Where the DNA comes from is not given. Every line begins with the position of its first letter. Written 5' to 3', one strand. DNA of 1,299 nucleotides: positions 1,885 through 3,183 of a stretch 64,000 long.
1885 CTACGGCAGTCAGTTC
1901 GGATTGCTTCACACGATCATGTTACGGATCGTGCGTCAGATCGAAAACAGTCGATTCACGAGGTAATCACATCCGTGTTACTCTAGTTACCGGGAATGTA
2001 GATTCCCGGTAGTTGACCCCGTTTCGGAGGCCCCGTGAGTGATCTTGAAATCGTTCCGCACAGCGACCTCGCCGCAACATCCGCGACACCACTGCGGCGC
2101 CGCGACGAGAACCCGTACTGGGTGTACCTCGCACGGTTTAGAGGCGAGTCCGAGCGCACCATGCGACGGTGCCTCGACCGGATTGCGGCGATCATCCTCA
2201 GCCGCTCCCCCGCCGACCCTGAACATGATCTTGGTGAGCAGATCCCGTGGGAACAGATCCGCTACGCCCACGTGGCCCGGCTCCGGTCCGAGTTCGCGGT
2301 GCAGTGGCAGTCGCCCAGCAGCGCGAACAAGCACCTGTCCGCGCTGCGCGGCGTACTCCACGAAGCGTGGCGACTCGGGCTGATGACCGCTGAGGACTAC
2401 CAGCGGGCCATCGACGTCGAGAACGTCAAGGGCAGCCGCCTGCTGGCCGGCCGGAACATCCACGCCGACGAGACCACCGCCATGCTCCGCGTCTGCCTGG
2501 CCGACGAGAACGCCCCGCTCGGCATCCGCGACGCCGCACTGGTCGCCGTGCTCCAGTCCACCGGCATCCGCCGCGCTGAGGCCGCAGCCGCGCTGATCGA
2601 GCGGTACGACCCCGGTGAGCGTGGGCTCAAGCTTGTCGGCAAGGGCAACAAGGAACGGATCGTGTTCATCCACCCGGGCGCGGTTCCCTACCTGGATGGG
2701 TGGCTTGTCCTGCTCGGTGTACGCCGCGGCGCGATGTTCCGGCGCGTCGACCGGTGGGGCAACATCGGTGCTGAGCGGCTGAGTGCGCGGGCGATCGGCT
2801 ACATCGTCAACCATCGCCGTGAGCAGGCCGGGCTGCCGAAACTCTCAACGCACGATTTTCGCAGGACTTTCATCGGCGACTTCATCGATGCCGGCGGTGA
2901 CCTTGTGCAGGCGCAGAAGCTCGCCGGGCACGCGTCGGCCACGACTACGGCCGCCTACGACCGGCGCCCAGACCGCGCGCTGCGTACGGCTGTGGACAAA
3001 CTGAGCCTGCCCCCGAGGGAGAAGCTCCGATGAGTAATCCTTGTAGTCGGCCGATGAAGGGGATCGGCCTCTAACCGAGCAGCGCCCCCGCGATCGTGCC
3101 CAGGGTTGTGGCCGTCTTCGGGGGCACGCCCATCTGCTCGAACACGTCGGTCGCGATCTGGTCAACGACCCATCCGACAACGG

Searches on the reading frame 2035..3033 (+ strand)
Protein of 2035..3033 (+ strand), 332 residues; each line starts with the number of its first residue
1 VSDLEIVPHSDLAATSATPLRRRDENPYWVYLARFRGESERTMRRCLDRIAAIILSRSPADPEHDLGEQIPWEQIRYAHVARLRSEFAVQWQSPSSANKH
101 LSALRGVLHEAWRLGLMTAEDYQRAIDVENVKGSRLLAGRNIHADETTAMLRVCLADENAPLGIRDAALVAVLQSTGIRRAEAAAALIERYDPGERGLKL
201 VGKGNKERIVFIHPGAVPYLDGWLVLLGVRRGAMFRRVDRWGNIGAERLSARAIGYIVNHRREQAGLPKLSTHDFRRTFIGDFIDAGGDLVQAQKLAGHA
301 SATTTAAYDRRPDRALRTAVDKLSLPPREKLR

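Call 18: search_protein_families(library=pfam, proteins=[window:2035-3033:+], max_evalue=0.001)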
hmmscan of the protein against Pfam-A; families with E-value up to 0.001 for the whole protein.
window:2035-3033:+ (332 aa): 2 families
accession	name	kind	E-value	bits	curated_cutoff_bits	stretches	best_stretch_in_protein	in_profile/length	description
PF00589.27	Phage_integrase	-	7e-18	65.4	27.1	1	142-310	3-167/172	Phage integrase family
PF02899.23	Phage_int_SAM_1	-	0.00052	20.7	22.3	0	68-112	36-80/83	Phage integrase, N-terminal SAM-like domain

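Call 94: find_encoding_contigs(protein=window:2035-3033:+, flank=10000, max_places=2)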
Protein window:2035-3033:+ (332 aa): 1 contig read that carries it; 1 place shown.
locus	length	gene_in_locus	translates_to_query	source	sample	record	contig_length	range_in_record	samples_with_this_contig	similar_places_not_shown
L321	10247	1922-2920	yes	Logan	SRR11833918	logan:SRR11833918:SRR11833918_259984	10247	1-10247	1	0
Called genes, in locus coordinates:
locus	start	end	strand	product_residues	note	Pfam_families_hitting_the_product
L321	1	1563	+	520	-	?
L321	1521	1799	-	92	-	PF13560:HTH_31 (weak), PF01381:HTH_3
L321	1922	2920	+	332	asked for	PF00589:Phage_integrase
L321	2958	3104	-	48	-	-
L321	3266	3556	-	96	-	-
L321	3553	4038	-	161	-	-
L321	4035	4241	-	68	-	-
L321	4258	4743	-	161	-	-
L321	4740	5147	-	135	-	-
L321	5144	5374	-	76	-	-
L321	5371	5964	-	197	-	-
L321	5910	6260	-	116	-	-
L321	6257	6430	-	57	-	-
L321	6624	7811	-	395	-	-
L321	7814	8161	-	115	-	PF19730:DUF6221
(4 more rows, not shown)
